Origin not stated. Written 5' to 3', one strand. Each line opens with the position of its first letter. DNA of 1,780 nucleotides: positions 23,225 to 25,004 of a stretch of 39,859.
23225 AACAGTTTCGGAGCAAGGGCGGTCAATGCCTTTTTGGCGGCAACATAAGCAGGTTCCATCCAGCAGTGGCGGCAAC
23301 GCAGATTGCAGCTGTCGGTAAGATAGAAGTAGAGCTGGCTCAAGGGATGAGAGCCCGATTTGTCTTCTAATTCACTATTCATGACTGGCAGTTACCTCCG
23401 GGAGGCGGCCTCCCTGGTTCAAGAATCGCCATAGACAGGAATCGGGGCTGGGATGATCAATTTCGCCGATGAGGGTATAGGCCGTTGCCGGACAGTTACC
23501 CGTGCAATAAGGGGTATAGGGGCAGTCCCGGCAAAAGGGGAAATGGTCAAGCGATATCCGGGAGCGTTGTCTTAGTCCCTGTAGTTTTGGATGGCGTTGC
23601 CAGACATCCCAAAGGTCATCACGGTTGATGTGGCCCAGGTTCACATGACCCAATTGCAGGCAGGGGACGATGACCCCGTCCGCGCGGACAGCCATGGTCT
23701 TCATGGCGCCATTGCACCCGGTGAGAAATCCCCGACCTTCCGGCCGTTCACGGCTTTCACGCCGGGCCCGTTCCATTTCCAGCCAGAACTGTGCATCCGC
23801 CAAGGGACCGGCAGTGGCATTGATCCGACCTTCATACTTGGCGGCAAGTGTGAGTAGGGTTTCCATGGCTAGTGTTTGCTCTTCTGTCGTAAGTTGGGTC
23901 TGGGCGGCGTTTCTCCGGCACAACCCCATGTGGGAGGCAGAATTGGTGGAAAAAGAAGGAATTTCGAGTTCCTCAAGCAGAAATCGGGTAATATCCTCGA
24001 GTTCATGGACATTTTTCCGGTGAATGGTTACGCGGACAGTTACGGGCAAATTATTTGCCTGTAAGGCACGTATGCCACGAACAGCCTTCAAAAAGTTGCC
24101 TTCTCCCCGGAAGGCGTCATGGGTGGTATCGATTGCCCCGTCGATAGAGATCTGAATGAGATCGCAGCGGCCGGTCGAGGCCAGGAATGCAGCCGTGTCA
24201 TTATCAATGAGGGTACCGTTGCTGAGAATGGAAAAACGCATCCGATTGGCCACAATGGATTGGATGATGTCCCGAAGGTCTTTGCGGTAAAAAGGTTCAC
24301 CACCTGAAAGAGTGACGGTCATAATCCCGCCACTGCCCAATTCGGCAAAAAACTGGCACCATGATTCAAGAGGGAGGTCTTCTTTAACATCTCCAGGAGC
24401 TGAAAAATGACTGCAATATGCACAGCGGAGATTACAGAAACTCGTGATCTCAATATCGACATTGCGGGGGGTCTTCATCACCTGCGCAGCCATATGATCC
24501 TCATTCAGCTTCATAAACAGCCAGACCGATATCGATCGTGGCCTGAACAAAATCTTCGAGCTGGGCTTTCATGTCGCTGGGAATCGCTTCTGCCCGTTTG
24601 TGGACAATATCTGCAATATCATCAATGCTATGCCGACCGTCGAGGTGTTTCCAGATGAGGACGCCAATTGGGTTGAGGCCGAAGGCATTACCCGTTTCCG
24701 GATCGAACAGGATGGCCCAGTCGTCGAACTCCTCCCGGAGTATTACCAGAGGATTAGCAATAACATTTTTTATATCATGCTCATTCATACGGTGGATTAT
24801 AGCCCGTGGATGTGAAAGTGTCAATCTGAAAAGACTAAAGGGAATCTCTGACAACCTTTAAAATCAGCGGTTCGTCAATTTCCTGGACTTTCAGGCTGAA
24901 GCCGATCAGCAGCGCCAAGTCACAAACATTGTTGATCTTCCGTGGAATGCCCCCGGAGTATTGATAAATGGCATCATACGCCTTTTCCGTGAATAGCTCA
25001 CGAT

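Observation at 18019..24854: Compact RiPP-type cassette: PqqD + two rSAM/SPASM enzymes + Cys-repeat peptide + HprK-like protein + ABC exporter + nucleotidyltransferase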

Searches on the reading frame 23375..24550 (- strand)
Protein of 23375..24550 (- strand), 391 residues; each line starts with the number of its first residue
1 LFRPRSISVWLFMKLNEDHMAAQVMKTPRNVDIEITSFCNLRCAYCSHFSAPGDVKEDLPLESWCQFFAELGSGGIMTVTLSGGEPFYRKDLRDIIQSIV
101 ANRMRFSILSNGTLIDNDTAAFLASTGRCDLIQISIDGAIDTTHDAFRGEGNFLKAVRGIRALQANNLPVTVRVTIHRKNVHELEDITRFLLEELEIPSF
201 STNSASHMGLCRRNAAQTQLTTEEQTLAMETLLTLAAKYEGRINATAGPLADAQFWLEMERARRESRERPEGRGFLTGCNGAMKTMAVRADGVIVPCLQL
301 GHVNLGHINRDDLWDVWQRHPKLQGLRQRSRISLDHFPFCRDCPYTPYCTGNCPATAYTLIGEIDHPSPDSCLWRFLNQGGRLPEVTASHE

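Call 3: search_protein_families(library=ncbifam, proteins=[window:23375-24550:-], max_evalue=0.01)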
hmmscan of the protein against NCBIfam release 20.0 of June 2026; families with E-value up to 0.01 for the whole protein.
window:23375-24550:- (391 aa): 85 families (the best 25 are shown)
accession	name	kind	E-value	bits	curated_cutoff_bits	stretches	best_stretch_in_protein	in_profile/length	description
TIGR04250.1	SCM_rSAM_ScmE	equivalog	1.4e-172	573.6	400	1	27-384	1-358/358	SynChlorMet cassette radical SAM/SPASM protein ScmE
NF050035.1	rSAM_WgK_link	exception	6.2e-40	137.3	650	2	24-201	4-180/367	radical SAM/SPASM peptide maturase WgkB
TIGR04051.1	rSAM_NirJ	equivalog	1.1e-36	126.6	515.45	1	36-369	9-344/354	heme d1 biosynthesis radical SAM protein NirJ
TIGR04054.1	rSAM_NirJ1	equivalog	2.3e-34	118.7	650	1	30-366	37-375/387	putative heme d1 biosynthesis radical SAM protein NirJ1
TIGR04545.1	rSAM_ahbD_hemeb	equivalog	4.2e-33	115.2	500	1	33-363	4-327/339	heme b synthase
TIGR04303.1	GeoRSP_rSAM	equivalog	5e-33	115.1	400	2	26-215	2-189/325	GeoRSP system radical SAM/SPASM protein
TIGR04053.2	TIGR04053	equivalog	3.2e-30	105.6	395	1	25-250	4-228/366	TIGR04053 family radical SAM/SPASM domain-containing protein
TIGR02109.1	PQQ_syn_pqqE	equivalog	3.7e-30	105.1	381.35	1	25-369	3-328/358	pyrroloquinoline quinone biosynthesis protein PqqE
TIGR04347.1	pseudo_SAM_Halo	equivalog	2e-28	99.8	525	1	31-371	40-383/390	TIGR04347 family pseudo-SAM/SPASM protein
TIGR04546.1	rSAM_ahbC_deAc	equivalog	2.2e-28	99.2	650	1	31-370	41-382/390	12,18-didecarboxysiroheme deacetylase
TIGR04055.1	rSAM_NirJ2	equivalog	2.5e-27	96.3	500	1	34-362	5-313/326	putative heme d1 biosynthesis radical SAM protein NirJ2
NF045574.1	sacti_mat_StsB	exception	2.6e-27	95.8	625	1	29-209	96-273/466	StsB family radical SAM/SPASM domain sactipeptide maturase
NF049973.1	radical_Rv1681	equivalog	3.1e-27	95.4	380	1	39-199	82-241/326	Rv1681 family radical SAM protein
TIGR03962.1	mycofact_rSAM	equivalog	9.6e-27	94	265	1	25-189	8-171/339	mycofactocin radical SAM maturase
TIGR04251.1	SCM_rSAM_ScmF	equivalog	3.7e-26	92.3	400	1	34-361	9-329/353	SynChlorMet cassette radical SAM/SPASM protein ScmF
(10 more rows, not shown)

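Call 4: search_protein_families(library=pfam, proteins=[window:23375-24550:-], max_evalue=0.01)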
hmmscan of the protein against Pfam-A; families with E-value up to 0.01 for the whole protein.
window:23375-24550:- (391 aa): 3 families
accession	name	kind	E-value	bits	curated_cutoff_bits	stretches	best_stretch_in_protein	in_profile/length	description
PF04055.27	Radical_SAM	-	2.7e-23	83.4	29.5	1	33-191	1-166/166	Radical SAM superfamily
PF13186.11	SPASM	-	4.1e-09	37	21.5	1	279-344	1-67/67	Iron-sulfur cluster-binding domain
PF13353.11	Fer4_12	-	0.00013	22.7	22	1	37-142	13-119/137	4Fe-4S single cluster domain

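Call 30: search_solved_structures(query=window:23375-24550:-, max_evalue=0.00001)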
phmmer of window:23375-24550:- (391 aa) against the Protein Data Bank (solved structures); distinct sequences matched with E-value up to 0.00001: 9.
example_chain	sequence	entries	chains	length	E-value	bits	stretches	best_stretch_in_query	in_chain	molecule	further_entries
6efn_A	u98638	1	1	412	1.1e-23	86.9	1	28-188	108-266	Sporulation killing factor maturation protein SkfB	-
6c8v_A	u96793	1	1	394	1.3e-13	53.7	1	24-186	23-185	Coenzyme PQQ synthesis protein E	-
5v1q_A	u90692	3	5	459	5.8e-11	45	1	24-354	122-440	Radical SAM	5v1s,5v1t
7vob_C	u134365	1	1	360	6.1e-11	45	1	30-193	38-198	Cytosylglucuronate decarboxylase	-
7voc_C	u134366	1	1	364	6.3e-11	44.9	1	30-193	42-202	Cytosylglucuronate decarboxylase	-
7n7h_A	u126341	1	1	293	2.8e-06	29.6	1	26-191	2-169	VIPERIN-LIKE ENZYME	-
9dfw_A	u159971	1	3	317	3.5e-06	29.3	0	25-160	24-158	Radical SAM core domain-containing protein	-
6q2p_A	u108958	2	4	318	5.9e-06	28.6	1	21-154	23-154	Radical S-adenosyl methionine domain-containing protein 2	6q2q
5vsl_A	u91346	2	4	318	6e-06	28.6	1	21-154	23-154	Radical S-adenosyl methionine domain-containing protein 2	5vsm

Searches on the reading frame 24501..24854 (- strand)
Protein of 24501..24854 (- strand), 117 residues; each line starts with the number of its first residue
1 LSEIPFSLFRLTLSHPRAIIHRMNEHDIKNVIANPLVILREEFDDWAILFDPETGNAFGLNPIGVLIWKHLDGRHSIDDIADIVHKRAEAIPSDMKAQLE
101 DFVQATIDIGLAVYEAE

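Call 3: search_protein_families(library=ncbifam, proteins=[window:24501-24854:-], max_evalue=0.01)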
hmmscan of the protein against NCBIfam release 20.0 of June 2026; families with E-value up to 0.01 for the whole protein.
window:24501-24854:- (117 aa): 4 families
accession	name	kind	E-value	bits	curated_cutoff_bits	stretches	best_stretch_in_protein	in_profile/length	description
TIGR04248.1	SCM_PqqD_rel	equivalog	5.5e-34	116.2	100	1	32-113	1-82/84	SynChlorMet cassette protein ScmD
NF033530.1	lasso_PqqD_Strm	exception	0.00016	21.8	70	1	41-109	7-75/78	lasso peptide biosynthesis PqqD family chaperone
TIGR03859.1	PQQ_PqqD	equivalog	0.00066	19.5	46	1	48-105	19-73/81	pyrroloquinoline quinone biosynthesis peptide chaperone PqqD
TIGR04302.1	geo_PqqD_fam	equivalog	0.01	16.3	100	0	54-104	43-92/102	GeoRSP system PqqD family peptide chaperone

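Call 4: search_protein_families(library=pfam, proteins=[window:24501-24854:-], max_evalue=0.01)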
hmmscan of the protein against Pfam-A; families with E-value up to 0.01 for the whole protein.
window:24501-24854:- (117 aa): 1 family
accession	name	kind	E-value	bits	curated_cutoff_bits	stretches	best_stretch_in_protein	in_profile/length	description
PF05402.18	PqqD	-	1.3e-12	48.2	23.4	1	48-110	3-65/67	Coenzyme PQQ synthesis protein D (PqqD)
